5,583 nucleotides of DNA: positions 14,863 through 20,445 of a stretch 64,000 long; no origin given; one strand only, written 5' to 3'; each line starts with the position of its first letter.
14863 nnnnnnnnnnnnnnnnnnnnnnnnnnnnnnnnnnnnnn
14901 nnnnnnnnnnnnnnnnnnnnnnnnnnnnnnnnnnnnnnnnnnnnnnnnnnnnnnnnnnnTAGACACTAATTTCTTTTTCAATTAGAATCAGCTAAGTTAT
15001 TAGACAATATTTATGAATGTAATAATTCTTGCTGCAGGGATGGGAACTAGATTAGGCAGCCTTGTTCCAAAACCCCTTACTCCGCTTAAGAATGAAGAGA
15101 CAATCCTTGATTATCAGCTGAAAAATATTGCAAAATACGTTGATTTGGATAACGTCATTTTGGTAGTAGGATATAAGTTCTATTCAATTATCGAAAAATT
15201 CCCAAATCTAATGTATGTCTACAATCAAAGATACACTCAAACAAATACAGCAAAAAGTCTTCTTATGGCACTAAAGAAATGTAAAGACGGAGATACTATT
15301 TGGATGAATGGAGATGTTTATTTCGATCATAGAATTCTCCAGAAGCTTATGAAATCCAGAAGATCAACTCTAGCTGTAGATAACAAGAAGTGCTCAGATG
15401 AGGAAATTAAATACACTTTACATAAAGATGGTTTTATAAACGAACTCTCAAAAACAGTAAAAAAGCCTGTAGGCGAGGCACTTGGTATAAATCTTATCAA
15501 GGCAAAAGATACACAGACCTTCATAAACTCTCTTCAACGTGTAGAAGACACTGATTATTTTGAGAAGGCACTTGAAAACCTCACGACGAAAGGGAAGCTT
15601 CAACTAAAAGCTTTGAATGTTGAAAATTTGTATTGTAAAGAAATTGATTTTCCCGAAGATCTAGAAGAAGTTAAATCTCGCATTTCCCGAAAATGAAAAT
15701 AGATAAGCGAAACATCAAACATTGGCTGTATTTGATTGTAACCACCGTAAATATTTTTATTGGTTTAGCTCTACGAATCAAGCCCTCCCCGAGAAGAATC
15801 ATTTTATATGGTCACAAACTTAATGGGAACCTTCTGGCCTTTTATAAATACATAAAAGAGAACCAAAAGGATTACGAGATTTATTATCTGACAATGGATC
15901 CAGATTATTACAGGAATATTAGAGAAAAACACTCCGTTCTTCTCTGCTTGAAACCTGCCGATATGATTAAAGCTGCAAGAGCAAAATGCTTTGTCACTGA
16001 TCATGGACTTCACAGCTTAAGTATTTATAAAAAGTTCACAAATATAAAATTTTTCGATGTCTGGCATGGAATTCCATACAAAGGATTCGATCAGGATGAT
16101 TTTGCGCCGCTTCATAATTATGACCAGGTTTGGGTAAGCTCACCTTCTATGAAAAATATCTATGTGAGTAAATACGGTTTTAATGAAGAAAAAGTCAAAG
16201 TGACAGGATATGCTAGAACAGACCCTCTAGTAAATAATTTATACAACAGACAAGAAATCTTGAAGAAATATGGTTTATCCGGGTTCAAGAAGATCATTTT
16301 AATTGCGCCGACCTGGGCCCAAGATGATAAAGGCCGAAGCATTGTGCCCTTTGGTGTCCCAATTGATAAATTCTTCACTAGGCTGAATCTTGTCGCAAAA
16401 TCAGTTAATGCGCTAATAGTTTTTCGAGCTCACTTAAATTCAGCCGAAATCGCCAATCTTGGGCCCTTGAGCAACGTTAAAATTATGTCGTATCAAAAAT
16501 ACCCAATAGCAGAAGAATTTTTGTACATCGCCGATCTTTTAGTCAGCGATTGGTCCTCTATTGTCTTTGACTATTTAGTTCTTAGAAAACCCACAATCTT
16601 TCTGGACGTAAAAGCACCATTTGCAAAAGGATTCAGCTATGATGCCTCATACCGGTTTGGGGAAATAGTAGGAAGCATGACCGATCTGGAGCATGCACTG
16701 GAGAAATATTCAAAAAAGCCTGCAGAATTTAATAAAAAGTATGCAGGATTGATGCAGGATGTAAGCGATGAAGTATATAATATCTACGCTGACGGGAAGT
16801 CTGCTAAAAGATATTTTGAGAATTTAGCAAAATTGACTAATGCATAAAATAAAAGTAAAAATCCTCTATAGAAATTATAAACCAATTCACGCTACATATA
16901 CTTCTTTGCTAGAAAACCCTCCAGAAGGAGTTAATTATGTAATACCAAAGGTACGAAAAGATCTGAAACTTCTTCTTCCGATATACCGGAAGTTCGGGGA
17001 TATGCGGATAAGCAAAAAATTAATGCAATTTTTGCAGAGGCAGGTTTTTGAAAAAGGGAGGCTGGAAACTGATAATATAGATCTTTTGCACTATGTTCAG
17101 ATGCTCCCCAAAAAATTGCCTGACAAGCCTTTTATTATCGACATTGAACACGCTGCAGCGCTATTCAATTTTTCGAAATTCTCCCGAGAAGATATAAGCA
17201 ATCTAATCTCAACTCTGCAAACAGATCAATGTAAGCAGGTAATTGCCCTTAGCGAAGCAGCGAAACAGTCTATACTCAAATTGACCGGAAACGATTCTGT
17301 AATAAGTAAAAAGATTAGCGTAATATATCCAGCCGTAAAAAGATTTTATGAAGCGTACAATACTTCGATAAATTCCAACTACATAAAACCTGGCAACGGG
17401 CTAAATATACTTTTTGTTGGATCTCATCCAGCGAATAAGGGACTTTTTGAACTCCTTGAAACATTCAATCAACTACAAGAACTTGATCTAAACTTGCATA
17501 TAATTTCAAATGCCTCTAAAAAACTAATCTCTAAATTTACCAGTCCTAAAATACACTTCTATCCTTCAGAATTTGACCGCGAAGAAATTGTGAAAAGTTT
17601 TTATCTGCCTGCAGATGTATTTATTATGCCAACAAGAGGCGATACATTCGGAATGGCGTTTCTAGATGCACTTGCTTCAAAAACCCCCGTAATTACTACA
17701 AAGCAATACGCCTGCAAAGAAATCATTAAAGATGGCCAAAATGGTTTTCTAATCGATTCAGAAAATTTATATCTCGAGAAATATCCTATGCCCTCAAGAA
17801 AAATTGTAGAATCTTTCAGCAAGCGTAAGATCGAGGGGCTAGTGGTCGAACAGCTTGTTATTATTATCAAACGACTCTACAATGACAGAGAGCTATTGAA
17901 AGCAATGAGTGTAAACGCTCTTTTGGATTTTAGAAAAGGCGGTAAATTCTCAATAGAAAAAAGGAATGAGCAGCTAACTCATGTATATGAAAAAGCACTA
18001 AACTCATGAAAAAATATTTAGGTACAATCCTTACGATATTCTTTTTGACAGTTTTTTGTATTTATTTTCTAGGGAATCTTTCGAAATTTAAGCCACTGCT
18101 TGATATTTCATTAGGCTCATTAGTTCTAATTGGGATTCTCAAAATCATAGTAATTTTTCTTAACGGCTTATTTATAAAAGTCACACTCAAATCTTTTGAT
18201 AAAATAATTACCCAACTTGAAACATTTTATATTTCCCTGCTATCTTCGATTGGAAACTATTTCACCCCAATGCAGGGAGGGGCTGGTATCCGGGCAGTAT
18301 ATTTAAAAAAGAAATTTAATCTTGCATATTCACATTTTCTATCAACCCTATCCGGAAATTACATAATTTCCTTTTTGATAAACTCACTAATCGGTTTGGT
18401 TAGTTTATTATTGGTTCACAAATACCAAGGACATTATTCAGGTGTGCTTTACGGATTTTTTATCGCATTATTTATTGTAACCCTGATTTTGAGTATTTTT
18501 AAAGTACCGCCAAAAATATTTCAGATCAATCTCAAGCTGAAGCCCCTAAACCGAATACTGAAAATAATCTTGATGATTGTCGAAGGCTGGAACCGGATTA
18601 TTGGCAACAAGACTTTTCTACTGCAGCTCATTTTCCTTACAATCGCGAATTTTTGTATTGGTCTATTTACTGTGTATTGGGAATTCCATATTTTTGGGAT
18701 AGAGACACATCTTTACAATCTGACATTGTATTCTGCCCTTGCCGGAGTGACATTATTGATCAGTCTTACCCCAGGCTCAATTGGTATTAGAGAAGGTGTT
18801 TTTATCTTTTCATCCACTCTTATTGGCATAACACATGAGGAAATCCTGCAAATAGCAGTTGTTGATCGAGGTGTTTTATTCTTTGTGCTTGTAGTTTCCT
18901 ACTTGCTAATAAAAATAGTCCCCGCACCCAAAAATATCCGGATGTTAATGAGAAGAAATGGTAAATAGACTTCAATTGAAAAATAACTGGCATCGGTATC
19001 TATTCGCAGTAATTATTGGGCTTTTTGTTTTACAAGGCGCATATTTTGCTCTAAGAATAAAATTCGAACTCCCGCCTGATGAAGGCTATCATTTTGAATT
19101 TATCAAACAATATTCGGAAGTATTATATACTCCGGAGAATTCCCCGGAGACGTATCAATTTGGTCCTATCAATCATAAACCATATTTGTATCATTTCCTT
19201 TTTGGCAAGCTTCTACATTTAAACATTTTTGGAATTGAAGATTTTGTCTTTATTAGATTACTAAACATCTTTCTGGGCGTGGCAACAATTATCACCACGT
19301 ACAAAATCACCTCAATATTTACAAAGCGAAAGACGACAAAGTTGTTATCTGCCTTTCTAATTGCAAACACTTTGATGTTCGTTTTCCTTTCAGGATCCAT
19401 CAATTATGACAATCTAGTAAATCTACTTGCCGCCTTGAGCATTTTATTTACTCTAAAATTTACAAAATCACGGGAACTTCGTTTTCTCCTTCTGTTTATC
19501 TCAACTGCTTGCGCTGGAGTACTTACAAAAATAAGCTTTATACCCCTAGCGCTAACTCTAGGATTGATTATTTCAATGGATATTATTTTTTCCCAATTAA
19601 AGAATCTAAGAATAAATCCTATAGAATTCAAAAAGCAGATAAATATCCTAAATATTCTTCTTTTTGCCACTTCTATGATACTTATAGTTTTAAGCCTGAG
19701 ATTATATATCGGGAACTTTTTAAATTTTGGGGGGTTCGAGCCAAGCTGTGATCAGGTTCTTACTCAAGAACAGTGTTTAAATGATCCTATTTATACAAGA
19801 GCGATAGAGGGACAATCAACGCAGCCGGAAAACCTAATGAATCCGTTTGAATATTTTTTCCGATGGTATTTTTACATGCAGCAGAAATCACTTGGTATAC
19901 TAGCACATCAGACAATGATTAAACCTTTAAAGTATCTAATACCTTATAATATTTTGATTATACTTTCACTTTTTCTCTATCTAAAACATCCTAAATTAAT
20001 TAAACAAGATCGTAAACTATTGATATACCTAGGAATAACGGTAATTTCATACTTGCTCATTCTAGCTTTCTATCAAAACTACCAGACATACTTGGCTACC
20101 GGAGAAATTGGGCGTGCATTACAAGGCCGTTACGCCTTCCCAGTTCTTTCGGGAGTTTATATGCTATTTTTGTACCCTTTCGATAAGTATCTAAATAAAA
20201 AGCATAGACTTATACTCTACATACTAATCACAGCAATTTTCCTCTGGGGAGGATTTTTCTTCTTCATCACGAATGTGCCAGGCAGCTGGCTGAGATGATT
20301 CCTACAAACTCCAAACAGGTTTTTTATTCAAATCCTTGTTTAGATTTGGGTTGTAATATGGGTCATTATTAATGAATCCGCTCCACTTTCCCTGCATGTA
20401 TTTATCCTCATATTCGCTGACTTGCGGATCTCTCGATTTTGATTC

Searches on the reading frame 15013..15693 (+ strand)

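Call 14: search_protein_families(library=pfam, proteins=[window:15013-15693:+], max_evalue=0.001)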
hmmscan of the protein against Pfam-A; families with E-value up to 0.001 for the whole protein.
window:15013-15693:+ (227 aa): 5 families
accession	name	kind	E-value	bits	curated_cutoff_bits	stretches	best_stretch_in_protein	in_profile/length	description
PF12804.13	NTP_transf_3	-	3.6e-14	53.7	27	1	3-118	1-113/160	MobA-like NTP transferase domain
PF00483.29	NTP_transferase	-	9.6e-08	32.3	21.2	1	3-114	2-123/245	Nucleotidyl transferase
PF20202.4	DUF6564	-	3.8e-07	30.4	25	1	28-125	14-121/230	Domain of unknown function (DUF6564)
PF01128.25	IspD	-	7e-05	23.1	27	1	1-55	1-54/221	2-C-methyl-D-erythritol 4-phosphate cytidylyltransferase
PF01704.24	UDPGP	-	0.00088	18.5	22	0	3-44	56-97/413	UTP--glucose-1-phosphate uridylyltransferase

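Call 65: search_protein_families(library=ncbifam, proteins=[window:15013-15693:+], max_evalue=0.00001)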
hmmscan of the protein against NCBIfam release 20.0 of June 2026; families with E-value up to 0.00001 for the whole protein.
window:15013-15693:+ (227 aa): 18 families
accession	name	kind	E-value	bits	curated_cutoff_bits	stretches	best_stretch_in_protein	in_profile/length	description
TIGR03992.1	Arch_glmU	subfamily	7.9e-16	57.9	292.1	1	1-163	1-169/393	bifunctional sugar-1-phosphate nucleotidylyltransferase/acetyltransferase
NF049965.1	GlMnHpPGnyltfHddC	equivalog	3.5e-14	53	300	1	1-219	1-216/221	D-glycero-D-manno-heptose 1-phosphate guanosyltransferase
TIGR01173.1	glmU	equivalog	3.9e-13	49.1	366.85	1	1-123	1-125/452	bifunctional UDP-N-acetylglucosamine diphosphorylase/glucosamine-1-phosphate N-acetyltransferase GlmU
NF041173.1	Sug_nt_acttase_Thmprot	equivalog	2.6e-11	43.1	600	1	1-195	1-201/405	bifunctional sugar-1-phosphate nucleotidylyltransferase/acetyltransferase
NF041313.1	UDPGP_AglF_Halo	equivalog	3.1e-11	43.2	400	1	1-222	1-232/234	UTP--glucose-1-phosphate uridylyltransferase AglF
NF038362.1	Sden_1164_fam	equivalog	1.1e-10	41.4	300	1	3-169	4-191/266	Sden_1164 family protein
NF010940.0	PRK14360.1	equivalog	5.6e-10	38.4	602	1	2-118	3-121/452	bifunctional UDP-N-acetylglucosamine diphosphorylase/glucosamine-1-phosphate N-acetyltransferase GlmU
NF041135.1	IPPtranDIPPsyn_Thcocales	equivalog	3e-09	36.4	580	1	1-223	1-216/419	bifunctional L-myo-inositol-1-phosphate cytidylyltransferase/CDP-L-myo-inositol myo-inositolphosphotransferase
NF010934.1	PRK14354.1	equivalog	4.9e-09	35.2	450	1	3-115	2-114/447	bifunctional UDP-N-acetylglucosamine diphosphorylase/glucosamine-1-phosphate N-acetyltransferase GlmU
TIGR03310.1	matur_MocA_YgfJ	equivalog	3.4e-08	33.7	186.45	1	2-113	1-112/188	molybdenum cofactor cytidylyltransferase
NF010937.0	PRK14357.1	equivalog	4.2e-08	32.5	658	1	1-116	1-114/448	bifunctional UDP-N-acetylglucosamine diphosphorylase/glucosamine-1-phosphate N-acetyltransferase GlmU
NF010933.0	PRK14353.1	equivalog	2e-07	30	505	1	3-117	8-125/453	bifunctional UDP-N-acetylglucosamine diphosphorylase/glucosamine-1-phosphate N-acetyltransferase GlmU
NF010936.0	PRK14356.1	equivalog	3.3e-07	29.6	666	1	3-113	8-120/456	bifunctional UDP-N-acetylglucosamine diphosphorylase/glucosamine-1-phosphate N-acetyltransferase GlmU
NF010939.0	PRK14359.1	equivalog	4.1e-07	28.9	592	1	2-117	4-119/430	bifunctional UDP-N-acetylglucosamine diphosphorylase/glucosamine-1-phosphate N-acetyltransferase GlmU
TIGR00453.1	ispD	equivalog_domain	1.5e-06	27.9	181.3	1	3-90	2-88/219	2-C-methyl-D-erythritol 4-phosphate cytidylyltransferase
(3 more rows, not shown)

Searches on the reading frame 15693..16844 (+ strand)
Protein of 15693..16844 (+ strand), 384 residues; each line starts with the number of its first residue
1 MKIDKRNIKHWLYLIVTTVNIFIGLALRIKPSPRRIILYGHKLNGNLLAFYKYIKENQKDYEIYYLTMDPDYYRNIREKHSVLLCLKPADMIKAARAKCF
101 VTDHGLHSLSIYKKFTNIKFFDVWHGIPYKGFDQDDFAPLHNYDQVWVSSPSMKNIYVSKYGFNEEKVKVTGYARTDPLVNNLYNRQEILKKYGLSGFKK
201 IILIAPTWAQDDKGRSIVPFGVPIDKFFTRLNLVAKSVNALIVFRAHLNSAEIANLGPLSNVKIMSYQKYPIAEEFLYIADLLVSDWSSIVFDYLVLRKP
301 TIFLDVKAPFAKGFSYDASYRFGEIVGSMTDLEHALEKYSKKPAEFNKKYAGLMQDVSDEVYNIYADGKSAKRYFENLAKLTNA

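Call 14: search_protein_families(library=pfam, proteins=[window:15693-16844:+], max_evalue=0.001)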
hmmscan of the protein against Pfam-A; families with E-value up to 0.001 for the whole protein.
window:15693-16844:+ (384 aa): 1 family
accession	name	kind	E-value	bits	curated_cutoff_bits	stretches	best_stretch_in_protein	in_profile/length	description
PF04464.20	Glyphos_transf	-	3.3e-42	145.2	22.1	1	40-377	23-364/367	CDP-Glycerol:Poly(glycerophosphate) glycerophosphotransferase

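Call 65: search_protein_families(library=ncbifam, proteins=[window:15693-16844:+], max_evalue=0.00001)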
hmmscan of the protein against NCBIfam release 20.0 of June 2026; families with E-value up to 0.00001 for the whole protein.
window:15693-16844:+ (384 aa): 3 families
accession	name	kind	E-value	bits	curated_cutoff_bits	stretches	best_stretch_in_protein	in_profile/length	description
NF041713.1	Tar_polymTarL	equivalog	2.2e-18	66.2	1000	1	141-378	327-559/562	teichoic acid ribitol-phosphate polymerase TarL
NF041712.1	techglyph_taseTarF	equivalog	2.9e-17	62.8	550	1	39-378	35-386/388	teichoic acid glycerol-phosphate transferase TarF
NF046086.1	BFO_1060_trans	domain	3.8e-12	46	200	1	150-211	112-173/365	BFO_1060 family glycosyltransferase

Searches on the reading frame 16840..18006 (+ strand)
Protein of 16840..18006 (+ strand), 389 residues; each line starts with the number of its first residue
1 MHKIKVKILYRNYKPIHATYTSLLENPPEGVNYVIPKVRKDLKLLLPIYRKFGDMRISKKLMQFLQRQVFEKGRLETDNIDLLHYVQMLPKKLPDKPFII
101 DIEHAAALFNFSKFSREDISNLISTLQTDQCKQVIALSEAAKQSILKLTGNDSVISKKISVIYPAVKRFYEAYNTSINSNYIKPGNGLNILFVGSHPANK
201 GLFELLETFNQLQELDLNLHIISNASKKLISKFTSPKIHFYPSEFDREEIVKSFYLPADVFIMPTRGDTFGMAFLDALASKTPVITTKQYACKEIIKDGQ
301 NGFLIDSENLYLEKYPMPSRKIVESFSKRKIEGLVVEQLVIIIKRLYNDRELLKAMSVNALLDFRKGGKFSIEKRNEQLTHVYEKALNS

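Call 14: search_protein_families(library=pfam, proteins=[window:16840-18006:+], max_evalue=0.001)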
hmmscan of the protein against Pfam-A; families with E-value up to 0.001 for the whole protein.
window:16840-18006:+ (389 aa): 3 families
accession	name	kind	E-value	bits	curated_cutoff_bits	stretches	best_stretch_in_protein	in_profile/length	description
PF13692.12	Glyco_trans_1_4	-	4.5e-20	72.8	27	1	189-309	3-128/142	Glycosyl transferases group 1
PF00534.26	Glycos_transf_1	-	1.2e-19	70.9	26.4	1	183-309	11-144/172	Glycosyl transferases group 1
PF20706.3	GT4-conflict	-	0.00034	20.2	26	1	230-289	253-313/385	Family 4 Glycosyltransferase in conflict systems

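Call 65: search_protein_families(library=ncbifam, proteins=[window:16840-18006:+], max_evalue=0.00001)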
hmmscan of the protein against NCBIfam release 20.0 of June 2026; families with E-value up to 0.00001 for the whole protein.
window:16840-18006:+ (389 aa): 13 families
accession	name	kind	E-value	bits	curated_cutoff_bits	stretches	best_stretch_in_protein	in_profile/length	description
TIGR02149.1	glgA_Coryne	subfamily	7.2e-14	51.7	302.4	1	120-385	134-389/391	glycogen synthase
NF047684.1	TeichurnBiosyTuaC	equivalog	8.3e-13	48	550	1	96-309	133-340/391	teichuronic acid biosynthesis protein TuaC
TIGR03999.1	thiol_BshA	equivalog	1.2e-10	40.9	273.7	1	130-309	144-324/375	N-acetyl-alpha-D-glucosaminyl L-malate synthase BshA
NF041876.1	EPS_EpsE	equivalog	3.1e-09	36.6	400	1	248-309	286-347/389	exopolysaccharide biosynthesis GT4 family glycosyltransferase EpsE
TIGR04157.1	glyco_rSAM_CFB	subfamily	7.1e-09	35.1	400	1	127-309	166-352/406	TIGR04157 family glycosyltransferase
TIGR03449.1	mycothiol_MshA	equivalog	6.7e-08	31.8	462.5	1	246-309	293-355/406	D-inositol-3-phosphate glycosyltransferase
NF047880.1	glyco_SdgA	exception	9.2e-08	31.1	800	1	256-309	388-442/488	serine-aspartate repeat adhesin O-glycosyltransferase SdgA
NF053787.1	GlcN_PG_synth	equivalog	3.1e-07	29.6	480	1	190-306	200-309/361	N-acetylglucosaminyl phosphatidylglycerol synthase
NF038295.1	EPS_HpsP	equivalog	1.9e-06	27.1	550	1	173-309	193-339/388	hormogonium polysaccharide biosynthesis glycosyltransferase HpsP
TIGR03088.1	stp2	hypoth_equivalog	2.6e-06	26.7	409.05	1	256-309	271-324/374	TIGR03088 family PEP-CTERM/XrtA system glycosyltransferase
TIGR02470.1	sucr_synth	equivalog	3.3e-06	25.5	810.4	1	260-310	646-696/784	sucrose synthase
TIGR02472.1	sucr_P_syn_N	equivalog_domain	7.6e-06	25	576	0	241-309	321-392/439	sucrose-phosphate synthase, putative, glycosyltransferase domain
NF053513.1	Gtran_IagA_BgsA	equivalog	7.8e-06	25.1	460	0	190-309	164-287/333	LTA glycolipid anchor biosynthesis glycosyltransferase, IagA/BgsA family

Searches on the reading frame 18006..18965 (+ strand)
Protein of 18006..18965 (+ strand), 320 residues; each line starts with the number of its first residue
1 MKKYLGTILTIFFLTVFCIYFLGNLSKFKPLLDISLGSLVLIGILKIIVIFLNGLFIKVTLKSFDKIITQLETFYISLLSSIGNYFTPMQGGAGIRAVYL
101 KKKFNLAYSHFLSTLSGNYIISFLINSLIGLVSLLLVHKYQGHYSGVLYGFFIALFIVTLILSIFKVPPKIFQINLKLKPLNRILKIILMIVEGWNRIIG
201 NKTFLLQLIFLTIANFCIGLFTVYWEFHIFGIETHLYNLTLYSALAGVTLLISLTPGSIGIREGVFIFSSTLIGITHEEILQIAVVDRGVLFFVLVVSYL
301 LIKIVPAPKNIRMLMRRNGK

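Call 14: search_protein_families(library=pfam, proteins=[window:18006-18965:+], max_evalue=0.001)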
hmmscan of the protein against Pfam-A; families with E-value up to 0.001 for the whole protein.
window:18006-18965:+ (320 aa): 1 family
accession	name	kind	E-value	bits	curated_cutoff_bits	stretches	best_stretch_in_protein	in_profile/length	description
PF03706.18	LPG_synthase_TM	-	8.8e-30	104.6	33.4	1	14-297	7-300/302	Lysylphosphatidylglycerol synthase TM region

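Call 65: search_protein_families(library=ncbifam, proteins=[window:18006-18965:+], max_evalue=0.00001)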
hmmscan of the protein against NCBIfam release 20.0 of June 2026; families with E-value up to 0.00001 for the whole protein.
window:18006-18965:+ (320 aa): 2 families
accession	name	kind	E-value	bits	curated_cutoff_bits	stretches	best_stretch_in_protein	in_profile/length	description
TIGR00374.1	TIGR00374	subfamily_domain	1.4e-11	44.4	43.2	1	9-295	3-302/323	flippase-like domain-containing protein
TIGR03476.1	HpnL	subfamily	6.1e-06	25.8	195.65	0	120-295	123-309/318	putative membrane protein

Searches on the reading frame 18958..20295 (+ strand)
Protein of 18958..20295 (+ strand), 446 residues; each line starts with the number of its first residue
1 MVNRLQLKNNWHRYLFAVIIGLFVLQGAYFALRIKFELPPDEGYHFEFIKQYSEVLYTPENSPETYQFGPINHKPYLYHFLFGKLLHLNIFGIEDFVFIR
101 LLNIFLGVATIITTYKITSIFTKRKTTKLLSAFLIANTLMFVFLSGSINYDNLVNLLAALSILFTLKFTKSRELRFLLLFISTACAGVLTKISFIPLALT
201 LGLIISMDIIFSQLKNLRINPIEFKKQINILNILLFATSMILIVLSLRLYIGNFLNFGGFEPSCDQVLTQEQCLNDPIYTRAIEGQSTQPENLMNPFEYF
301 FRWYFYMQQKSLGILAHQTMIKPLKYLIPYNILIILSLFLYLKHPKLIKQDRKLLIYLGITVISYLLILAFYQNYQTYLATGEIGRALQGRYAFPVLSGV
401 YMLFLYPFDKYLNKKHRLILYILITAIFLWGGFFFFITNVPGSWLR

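Call 47: search_protein_families(library=pfam, proteins=[window:18958-20295:+], max_evalue=0.001)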
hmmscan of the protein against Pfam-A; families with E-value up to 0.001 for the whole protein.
window:18958-20295:+ (446 aa): 3 families
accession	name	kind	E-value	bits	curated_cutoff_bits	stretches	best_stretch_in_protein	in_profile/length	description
PF09913.15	DUF2142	-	8.2e-09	35.2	30.1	1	96-397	124-392/395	Predicted membrane protein (DUF2142)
PF13231.12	PMT_2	-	5.6e-08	33.6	26.1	1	87-204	13-130/160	Dolichyl-phosphate-mannose-protein mannosyltransferase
PF02366.24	PMT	-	7.2e-08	32.7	22.7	1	75-254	61-237/245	Dolichyl-phosphate-mannose-protein mannosyltransferase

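Call 65: search_protein_families(library=ncbifam, proteins=[window:18958-20295:+], max_evalue=0.00001)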
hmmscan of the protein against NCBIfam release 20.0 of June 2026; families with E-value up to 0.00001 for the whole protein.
window:18958-20295:+ (446 aa): 0 families
